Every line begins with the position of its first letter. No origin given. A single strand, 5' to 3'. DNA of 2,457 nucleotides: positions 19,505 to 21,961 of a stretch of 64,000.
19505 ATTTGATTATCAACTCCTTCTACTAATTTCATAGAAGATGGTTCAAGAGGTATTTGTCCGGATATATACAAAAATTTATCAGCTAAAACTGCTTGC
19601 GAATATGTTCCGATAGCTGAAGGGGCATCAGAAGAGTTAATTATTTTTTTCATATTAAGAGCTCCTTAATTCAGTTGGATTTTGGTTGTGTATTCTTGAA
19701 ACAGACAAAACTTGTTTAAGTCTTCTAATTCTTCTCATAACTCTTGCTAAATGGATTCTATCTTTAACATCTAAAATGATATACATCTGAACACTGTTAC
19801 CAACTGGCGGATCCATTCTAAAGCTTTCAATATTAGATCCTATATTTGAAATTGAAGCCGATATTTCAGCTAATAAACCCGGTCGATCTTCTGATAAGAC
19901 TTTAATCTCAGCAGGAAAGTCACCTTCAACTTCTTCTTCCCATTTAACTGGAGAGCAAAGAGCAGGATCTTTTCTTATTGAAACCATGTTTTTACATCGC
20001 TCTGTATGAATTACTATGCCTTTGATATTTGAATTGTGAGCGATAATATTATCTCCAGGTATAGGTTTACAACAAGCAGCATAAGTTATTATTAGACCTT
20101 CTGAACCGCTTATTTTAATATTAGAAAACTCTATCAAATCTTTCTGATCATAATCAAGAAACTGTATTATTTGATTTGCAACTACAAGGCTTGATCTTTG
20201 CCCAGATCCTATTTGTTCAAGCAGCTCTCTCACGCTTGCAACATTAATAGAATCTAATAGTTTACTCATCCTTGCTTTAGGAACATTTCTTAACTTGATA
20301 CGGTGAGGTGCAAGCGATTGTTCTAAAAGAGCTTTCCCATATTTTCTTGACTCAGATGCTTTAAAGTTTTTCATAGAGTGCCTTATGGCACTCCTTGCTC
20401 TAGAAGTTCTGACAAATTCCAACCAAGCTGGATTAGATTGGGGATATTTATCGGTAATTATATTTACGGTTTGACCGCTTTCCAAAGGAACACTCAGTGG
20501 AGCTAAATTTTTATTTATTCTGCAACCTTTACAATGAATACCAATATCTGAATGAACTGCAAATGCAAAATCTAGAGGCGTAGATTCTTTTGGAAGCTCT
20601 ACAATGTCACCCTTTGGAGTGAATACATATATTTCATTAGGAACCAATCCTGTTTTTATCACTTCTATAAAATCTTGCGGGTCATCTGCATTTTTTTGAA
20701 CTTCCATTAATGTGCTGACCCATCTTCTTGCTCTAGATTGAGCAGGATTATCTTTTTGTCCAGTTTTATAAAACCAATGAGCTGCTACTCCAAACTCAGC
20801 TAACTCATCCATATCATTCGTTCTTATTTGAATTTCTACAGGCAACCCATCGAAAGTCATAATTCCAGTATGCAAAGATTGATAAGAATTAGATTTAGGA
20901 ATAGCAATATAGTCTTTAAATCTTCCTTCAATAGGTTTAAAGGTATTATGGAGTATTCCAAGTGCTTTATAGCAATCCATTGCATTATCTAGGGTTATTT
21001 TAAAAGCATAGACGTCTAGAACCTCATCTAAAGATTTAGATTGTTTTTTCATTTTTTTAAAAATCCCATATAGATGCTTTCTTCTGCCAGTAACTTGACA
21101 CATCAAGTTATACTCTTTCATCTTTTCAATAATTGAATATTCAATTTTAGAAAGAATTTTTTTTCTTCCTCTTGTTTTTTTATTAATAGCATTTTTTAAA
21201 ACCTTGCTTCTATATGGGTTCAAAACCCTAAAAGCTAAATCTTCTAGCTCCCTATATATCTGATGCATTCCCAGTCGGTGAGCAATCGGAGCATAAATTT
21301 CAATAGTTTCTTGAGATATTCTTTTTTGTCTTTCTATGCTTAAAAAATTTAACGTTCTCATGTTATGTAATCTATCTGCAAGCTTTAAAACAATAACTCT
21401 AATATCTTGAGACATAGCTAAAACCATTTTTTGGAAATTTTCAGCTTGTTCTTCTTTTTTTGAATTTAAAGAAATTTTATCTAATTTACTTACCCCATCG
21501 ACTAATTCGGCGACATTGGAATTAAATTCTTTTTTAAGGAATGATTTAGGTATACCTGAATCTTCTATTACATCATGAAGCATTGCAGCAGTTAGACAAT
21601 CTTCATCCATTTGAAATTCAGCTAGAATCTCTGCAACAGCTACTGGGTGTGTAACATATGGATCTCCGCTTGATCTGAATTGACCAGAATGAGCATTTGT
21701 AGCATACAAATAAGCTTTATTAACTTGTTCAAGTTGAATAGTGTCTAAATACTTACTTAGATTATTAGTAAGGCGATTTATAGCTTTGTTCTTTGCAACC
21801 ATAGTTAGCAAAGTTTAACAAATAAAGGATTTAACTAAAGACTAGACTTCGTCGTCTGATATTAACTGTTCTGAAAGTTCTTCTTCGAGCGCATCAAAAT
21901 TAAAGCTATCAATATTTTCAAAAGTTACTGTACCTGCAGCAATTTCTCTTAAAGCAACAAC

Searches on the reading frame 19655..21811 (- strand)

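Call 73: search_protein_families(library=pfam, proteins=[window:19655-21811:-], max_evalue=0.00001)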
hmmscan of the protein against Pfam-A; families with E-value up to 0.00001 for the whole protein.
window:19655-21811:- (718 aa): 6 families
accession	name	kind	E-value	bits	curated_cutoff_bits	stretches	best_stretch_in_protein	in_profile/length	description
PF13328.12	HD_4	-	7.5e-49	165.9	27.2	1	33-182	1-155/156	HD domain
PF04607.23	RelA_SpoT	-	1.3e-37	128.9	27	1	242-352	1-112/113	Region found in RelA / SpoT proteins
PF13291.12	ACT_4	-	8.5e-20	71.7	27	1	630-706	3-80/80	ACT domain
PF02824.27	TGS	-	1e-17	64.3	22.2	1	394-453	1-60/60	TGS domain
PF01966.28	HD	-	3.7e-12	47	22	1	52-151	1-116/116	HD domain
PF19296.4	RelA_AH_RIS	-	2.9e-06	27.9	23.8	0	466-551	3-85/185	RelA/SpoT, AH and RIS domains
